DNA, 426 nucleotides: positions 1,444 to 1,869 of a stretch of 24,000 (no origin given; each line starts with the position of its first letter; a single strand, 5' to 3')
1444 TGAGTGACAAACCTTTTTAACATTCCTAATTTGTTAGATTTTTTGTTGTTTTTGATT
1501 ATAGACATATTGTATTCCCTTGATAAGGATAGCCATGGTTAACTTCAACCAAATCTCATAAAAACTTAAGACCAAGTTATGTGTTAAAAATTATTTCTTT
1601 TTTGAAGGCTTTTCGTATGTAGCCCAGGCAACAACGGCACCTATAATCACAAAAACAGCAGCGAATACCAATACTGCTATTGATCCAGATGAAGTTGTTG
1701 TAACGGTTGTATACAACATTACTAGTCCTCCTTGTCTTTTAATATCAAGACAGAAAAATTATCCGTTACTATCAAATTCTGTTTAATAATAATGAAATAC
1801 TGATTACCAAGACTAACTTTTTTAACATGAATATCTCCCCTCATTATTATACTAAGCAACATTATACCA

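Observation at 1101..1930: Unannotated operon of small hydrophobic peptides, including two clear paralogues with a conserved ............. tail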

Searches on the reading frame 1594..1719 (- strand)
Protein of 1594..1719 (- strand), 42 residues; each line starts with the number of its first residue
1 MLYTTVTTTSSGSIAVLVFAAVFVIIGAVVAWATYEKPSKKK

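Call 7: search_protein_families(library=pfam, proteins=[window:1594-1719:-], max_evalue=1)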
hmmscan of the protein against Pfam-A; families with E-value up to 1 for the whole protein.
seq(42 aa): 3 families
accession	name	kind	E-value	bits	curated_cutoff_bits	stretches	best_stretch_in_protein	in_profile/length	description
PF07332.16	Phage_holin_3_6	-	0.016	15.7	28.4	1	11-40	67-96/116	Putative Actinobacterial Holin-X, holin superfamily III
PF14007.11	YtpI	-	0.036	14.9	29.4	1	8-36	50-78/87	YtpI-like protein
PF12301.13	CD99L2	-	0.063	13.9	34.4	1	7-37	111-141/170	CD99 antigen like protein 2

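Call 8: search_protein_families(library=ncbifam, proteins=[window:1594-1719:-], max_evalue=1)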
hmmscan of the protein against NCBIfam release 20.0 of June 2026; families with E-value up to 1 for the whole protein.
seq(42 aa): 1 family
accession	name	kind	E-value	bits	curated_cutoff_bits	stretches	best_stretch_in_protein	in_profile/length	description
TIGR00897.2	2A0118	subfamily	0.01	14.8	375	1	2-40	155-193/401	RbtT/DalT/CsbX family MFS transporter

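Call 11: find_homologous_proteins(query=A1, max_evalue=10)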
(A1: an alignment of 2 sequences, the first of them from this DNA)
Query A1 (2 sequences) (42 aa, profile of the alignment): 2 proteins with E <= 10 among 2 candidates.
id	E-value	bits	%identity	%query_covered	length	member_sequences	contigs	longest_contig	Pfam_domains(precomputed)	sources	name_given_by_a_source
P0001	5.0e-23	98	100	100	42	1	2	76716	-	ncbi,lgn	ncbi:MAG: hypothetical protein V3U71_09105 [Cocleimonas sp.]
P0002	7.1e-21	91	50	100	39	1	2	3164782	-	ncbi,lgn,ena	-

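Call 12: find_encoding_contigs(protein=P0001, flank=10000, max_places=10)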
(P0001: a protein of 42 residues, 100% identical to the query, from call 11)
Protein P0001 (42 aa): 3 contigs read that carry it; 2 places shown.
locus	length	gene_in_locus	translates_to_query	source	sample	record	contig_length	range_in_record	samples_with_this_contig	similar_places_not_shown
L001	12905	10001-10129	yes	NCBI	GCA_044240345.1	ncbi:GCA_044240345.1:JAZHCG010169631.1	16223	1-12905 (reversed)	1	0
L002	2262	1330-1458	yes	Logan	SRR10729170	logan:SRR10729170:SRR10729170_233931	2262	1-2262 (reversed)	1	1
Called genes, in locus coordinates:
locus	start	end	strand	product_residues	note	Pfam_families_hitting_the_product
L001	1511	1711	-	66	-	-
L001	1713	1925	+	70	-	-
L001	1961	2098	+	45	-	-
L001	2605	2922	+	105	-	PF13560:HTH_31 (weak), PF12844:HTH_19, PF01381:HTH_3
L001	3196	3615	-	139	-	-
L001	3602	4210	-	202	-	PF01909:NTP_transf_2 (weak), PF18765:Polbeta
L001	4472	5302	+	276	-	-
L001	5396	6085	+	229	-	-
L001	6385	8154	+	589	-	PF05593:RHS_repeat, PF25023:TEN_YD-shell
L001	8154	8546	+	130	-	-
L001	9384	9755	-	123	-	-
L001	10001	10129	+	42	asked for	-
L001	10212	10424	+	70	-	-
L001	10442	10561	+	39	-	-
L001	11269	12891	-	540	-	PF02028:BCCT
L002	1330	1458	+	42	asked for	-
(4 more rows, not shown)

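Call 13: find_encoding_contigs(protein=P0002, flank=10000, max_places=10)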
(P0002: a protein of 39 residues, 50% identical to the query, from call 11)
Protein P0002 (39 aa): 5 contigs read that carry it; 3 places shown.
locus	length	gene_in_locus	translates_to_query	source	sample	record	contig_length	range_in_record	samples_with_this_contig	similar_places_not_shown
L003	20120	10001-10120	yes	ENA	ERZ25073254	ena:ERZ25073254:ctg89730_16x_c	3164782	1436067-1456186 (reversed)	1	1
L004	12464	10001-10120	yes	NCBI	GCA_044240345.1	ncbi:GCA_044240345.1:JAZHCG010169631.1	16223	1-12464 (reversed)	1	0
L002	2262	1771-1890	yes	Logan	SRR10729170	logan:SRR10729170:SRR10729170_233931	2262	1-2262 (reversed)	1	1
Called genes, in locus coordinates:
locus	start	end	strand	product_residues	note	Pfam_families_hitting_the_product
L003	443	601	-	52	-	-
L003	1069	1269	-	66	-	-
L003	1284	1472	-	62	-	-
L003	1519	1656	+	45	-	-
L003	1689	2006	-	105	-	-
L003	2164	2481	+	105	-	PF13560:HTH_31 (weak), PF12844:HTH_19, PF01381:HTH_3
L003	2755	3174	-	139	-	-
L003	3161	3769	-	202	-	PF01909:NTP_transf_2 (weak), PF18765:Polbeta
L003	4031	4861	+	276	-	-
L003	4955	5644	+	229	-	-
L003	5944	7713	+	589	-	PF05593:RHS_repeat, PF25023:TEN_YD-shell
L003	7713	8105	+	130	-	-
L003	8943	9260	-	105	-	-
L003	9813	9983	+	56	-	-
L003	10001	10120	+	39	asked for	-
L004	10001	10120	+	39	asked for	-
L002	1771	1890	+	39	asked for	-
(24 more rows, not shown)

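Call 16: find_related_loci(query=A1, collection=genome_contigs, flank=5000)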
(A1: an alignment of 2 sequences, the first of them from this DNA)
Query A1 (42 aa) in genome_contigs; peptide patterns used: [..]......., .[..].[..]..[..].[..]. (x = any residue, [..] = any of these).
10 stretches matched a pattern, but none encodes a relative of the query by tblastn (E <= 1e-3).

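Call 19: find_related_loci(query=A1, collection=viral_contigs, flank=5000)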
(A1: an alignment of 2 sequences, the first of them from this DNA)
Query A1 (42 aa) in viral_contigs; peptide patterns used: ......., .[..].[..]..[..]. (x = any residue, [..] = any of these).
12 stretches matched a pattern, but none encodes a relative of the query by tblastn (E <= 1e-3).

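Call 22: find_related_loci(query=A1, collection=metagenome_contigs, flank=5000)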
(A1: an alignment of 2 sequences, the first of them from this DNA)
Query A1 (42 aa) in metagenome_contigs; peptide patterns used: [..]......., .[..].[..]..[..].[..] (x = any residue, [..] = any of these).
68 stretches matched a pattern, but none encodes a relative of the query by tblastn (E <= 1e-3).

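Call 27: search_protein_representatives(alignment_id=A1)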
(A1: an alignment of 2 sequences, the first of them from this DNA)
Query: 2 sequences, 42 profile positions. Proteins with E-value up to 0.001 (for the whole library): 2; up to 1e-10: 1; up to 1e-30: 0. The best 2 are listed.
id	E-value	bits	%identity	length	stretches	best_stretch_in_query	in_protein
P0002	2.3e-21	91.4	-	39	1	1-42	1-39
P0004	8.9e-05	38.3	-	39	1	6-42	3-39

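Call 30: find_homologous_proteins(query=A3, max_evalue=10)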
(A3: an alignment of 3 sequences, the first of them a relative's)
Query A3 (3 sequences) (42 aa, profile of the alignment): 6 proteins with E <= 10 among 7 candidates.
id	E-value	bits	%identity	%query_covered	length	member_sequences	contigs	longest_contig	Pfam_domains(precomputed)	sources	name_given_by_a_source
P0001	1.1e-20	91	100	100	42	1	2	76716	-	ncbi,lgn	ncbi:MAG: hypothetical protein V3U71_09105 [Cocleimonas sp.]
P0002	1.7e-18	84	50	100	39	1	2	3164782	-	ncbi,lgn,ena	-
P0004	2.7e-16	77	46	88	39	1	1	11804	-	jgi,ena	-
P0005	2.8e-12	64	52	60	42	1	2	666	-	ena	-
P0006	8.2e-9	53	50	100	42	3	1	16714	-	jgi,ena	-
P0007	2.6e-7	48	44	100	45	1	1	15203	-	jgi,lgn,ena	-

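Call 32: find_encoding_contigs(protein=P0004, flank=10000, max_places=10)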
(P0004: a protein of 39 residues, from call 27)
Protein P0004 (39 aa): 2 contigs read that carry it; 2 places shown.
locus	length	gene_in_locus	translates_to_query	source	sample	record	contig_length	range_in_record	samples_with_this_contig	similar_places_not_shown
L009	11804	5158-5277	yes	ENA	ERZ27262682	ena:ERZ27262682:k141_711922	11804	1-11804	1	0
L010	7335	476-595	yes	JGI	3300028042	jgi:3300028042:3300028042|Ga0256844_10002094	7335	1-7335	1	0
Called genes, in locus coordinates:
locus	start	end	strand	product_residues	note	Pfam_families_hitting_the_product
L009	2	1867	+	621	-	?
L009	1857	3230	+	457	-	-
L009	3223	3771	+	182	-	PF21980:MksE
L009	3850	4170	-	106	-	PF12844:HTH_19, PF01381:HTH_3 (weak)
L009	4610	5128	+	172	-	-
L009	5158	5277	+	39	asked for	-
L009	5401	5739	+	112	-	-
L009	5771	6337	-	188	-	-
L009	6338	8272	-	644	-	-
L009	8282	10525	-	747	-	-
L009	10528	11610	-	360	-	PF02899:Phage_int_SAM_1, PF00589:Phage_integrase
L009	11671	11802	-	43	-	?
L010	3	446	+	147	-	?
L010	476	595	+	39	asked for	-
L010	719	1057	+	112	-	-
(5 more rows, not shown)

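Call 33: find_encoding_contigs(protein=P0006, flank=10000, max_places=10)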
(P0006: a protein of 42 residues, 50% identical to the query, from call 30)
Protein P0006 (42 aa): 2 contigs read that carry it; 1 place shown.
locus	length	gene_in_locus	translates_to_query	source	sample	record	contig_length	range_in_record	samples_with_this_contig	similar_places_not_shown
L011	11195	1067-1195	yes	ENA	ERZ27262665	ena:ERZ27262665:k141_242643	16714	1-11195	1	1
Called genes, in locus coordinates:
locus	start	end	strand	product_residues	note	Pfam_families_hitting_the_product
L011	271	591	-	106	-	PF13560:HTH_31 (weak), PF12844:HTH_19, PF01381:HTH_3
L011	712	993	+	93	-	-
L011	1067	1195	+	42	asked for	-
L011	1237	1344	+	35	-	-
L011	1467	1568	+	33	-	-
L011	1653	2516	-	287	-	PF12834:Phage_int_SAM_2, PF12835:Integrase_1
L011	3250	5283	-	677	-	PF22879:AIPR_N, PF10592:AIPR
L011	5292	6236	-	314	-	PF14390:DUF4420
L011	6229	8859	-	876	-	PF10593:Z1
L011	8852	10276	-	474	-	PF13589:HATPase_c_3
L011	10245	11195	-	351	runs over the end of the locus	PF00145:DNA_methylase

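Call 34: find_encoding_contigs(protein=P0007, flank=10000, max_places=10)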
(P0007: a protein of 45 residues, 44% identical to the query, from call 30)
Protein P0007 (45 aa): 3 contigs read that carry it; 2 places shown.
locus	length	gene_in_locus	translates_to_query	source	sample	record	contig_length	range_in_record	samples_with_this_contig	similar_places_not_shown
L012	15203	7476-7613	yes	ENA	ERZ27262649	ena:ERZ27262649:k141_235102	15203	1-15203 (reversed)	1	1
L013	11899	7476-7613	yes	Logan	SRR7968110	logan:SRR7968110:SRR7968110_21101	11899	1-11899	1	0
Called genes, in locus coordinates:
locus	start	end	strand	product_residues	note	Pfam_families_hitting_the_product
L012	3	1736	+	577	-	?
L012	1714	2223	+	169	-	-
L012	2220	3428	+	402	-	PF06834:TraU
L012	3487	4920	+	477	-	-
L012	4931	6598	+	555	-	PF07916:TraG_N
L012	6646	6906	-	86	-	-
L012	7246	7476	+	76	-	-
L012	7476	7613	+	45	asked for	-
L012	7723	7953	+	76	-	-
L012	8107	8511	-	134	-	-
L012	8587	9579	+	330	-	PF02601:Exonuc_VII_L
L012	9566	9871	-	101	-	-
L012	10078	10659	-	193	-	-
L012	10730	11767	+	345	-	-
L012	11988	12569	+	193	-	PF00239:Resolvase, PF02796:HTH_7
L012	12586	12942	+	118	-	-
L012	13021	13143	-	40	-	-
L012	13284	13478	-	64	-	-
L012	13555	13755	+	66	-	-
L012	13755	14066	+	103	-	-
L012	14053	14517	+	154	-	-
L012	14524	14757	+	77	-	-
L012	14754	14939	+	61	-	-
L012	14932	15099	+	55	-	-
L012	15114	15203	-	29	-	?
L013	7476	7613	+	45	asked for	-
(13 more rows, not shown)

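Call 35: find_encoding_contigs(protein=P0005, flank=10000, max_places=10)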
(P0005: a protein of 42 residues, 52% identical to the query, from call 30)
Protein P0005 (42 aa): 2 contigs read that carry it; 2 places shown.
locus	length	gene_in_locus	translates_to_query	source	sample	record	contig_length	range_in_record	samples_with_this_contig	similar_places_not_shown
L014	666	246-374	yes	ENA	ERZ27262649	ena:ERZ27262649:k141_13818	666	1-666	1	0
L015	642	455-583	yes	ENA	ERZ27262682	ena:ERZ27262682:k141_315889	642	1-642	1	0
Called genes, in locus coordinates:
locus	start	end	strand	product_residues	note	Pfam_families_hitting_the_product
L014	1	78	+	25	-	?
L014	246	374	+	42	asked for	-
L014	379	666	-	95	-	?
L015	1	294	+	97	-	?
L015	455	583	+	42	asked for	-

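Call 41: find_related_loci(query=A4, collection=genome_contigs, flank=6000)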
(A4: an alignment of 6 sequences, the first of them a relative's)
Query A4 (42 aa) in genome_contigs; peptide patterns used: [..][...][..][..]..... (x = any residue, [..] = any of these).
9 stretches matched a pattern, but none encodes a relative of the query by tblastn (E <= 1e-3).

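Call 42: find_related_loci(query=A4, collection=metagenome_contigs, flank=6000)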
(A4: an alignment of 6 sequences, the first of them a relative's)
Query A4 (42 aa) in metagenome_contigs; peptide patterns used: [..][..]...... (x = any residue, [..] = any of these).
32 stretches matched a pattern; 4 encode a relative of the query (tblastn E <= 1e-3); 4 distinct loci.
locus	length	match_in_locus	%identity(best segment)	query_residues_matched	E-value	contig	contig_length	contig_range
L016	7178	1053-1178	100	1-42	1e-22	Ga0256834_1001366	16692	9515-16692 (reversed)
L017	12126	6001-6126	98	1-42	5e-22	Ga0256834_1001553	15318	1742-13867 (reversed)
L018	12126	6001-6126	79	1-42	2e-16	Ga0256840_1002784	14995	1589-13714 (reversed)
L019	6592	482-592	51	6-42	1e-7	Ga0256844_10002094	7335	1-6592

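Call 43: find_related_loci(query=A4, collection=viral_contigs, flank=6000)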
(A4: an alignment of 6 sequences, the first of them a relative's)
Query A4 (42 aa) in viral_contigs; peptide patterns used: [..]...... (x = any residue, [..] = any of these).
13 stretches matched a pattern, but none encodes a relative of the query by tblastn (E <= 1e-3).

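Call 55: search_protein_families(library=phrogs, proteins=[window:1594-1719:-], max_evalue=1)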
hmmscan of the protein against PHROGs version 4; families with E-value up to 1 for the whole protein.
seq(42 aa): 5 families
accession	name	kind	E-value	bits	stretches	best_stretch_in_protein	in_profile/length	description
phrog_34765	-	unknown function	0.059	14.5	1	10-25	4-19/41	-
phrog_7745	-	moron, auxiliary metabolic gene and host takeover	0.086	13.7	1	10-41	3-34/164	superinfection exclusion SieA-like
phrog_11289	-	unknown function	0.16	13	1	4-31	51-78/95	-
phrog_14697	-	unknown function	0.25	11.8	1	5-37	43-77/244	-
phrog_1625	-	moron, auxiliary metabolic gene and host takeover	0.28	12.3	1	17-38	14-35/110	involved in bacteriocin production or immunity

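Call 56: search_protein_families(library=padloc, proteins=[window:1594-1719:-], max_evalue=1)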
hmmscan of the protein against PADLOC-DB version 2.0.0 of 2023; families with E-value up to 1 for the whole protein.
seq(42 aa): 0 families

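Call 64: search_protein_families(library=ncbifam, proteins=[L012:3-1736:+, L012:1714-2223:+, L012:2220-3428:+, L012:3487-4920:+, L012:4931-6598:+], max_evalue=0.1)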
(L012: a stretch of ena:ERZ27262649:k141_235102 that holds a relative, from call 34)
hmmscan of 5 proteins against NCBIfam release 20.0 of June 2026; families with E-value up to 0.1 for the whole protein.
L012:3-1736:+ (577 aa): 24 families
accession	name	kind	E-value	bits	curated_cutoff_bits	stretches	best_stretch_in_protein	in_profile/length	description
TIGR03744.1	traC_PFL_4706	equivalog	4e-171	571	520.6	1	5-567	327-892/892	conjugative transfer ATPase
NF045975.1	VirB4_plasma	equivalog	1.6e-17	62.5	590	2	306-458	651-818/894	Mbov_0397 family ICE element conjugal transfer ATPase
TIGR00929.1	VirB4_CagE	subfamily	9.5e-11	40.6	643.1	2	378-502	612-732/792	VirB4 family type IV secretion/conjugal transfer ATPase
NF041017.1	DNA_import_CedB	equivalog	9.6e-10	37.7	700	2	150-176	271-297/590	DNA import protein CedB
NF045971.1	conju_CD1110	equivalog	1.2e-07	30.5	325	1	281-497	514-718/752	VirB4-like conjugal transfer ATPase, CD1110 family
TIGR03499.1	FlhF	equivalog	0.00018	21.6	174.15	1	135-191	179-236/286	flagellar biosynthesis GTPase FlhF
NF045973.1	conju_CD1115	equivalog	0.00035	19.5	250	1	149-183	19-51/442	VirD4-like conjugal transfer protein, CD1115 family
TIGR03743.1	SXT_TraD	subfamily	0.0005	18.6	366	0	396-452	473-526/636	conjugative transfer system coupling protein TraD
TIGR01420.1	pilT_fam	subfamily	0.00069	18.9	319.1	1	152-182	120-150/343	PilT/PilU family type 4a pilus ATPase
TIGR03925.1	T7SS_EccC_b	equivalog_domain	0.0011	17.4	346.55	1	149-185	356-392/564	type VII secretion protein EccCb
NF009067.0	PRK12402.1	equivalog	0.0012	17.9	317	1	137-186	18-69/340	replication factor C small subunit 2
NF004067.0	PRK05580.1-4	equivalog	0.0012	17.3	763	0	142-190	212-258/737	primosomal protein N'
TIGR03924.1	T7SS_EccC_a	equivalog_domain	0.0015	17.4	509.15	1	139-185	435-481/673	type VII secretion protein EccCa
NF053534.1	T4PilAsmATPsTfpB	equivalog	0.0062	15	850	1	152-178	334-360/584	type IV pilus assembly ATPase TfpB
NF041000.1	ATPase_ComGA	equivalog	0.01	14.9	300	1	153-183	127-157/267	competence type IV pilus ATPase ComGA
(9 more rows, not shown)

L012:1714-2223:+ (169 aa): 0 families

L012:2220-3428:+ (402 aa): 1 family
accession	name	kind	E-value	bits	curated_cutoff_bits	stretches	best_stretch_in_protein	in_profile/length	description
TIGR03756.1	conj_TIGR03756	hypoth_equivalog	1.8e-60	204.8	188.35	2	25-275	2-230/298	TIGR03756 family integrating conjugative element protein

L012:3487-4920:+ (477 aa): 2 families
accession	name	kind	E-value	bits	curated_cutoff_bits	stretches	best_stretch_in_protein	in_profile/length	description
TIGR03755.1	conj_TIGR03755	equivalog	1.8e-68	231.3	270.45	1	32-455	3-395/419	integrating conjugative element protein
NF033401.1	thiazolyl_BerA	subfamily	0.07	13.5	37.5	0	328-355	8-34/42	thiocillin/thiostrepton family thiazolyl peptide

L012:4931-6598:+ (555 aa): 0 families

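Call 86: predict_structure(alignment_id=A7)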
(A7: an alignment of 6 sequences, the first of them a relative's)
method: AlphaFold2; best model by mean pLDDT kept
length: 42 residues; sequences in the alignment: 6
mean_pLDDT: 73.8   pTM: 0.37
mean pLDDT of the five models: 73.8, 72.3, 71.1, 69.1, 68.2
residues with pLDDT >= 90: 9; 70-90: 13; 50-70: 19; < 50: 1
segments of 3 or more residues with pLDDT < 50: none
pLDDT, mean of each block of 10 residues (from residue 1): 61 80 91 68 50
secondary structure, 60 per line:
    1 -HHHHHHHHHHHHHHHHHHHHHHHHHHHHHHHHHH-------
elements in order: H2-35
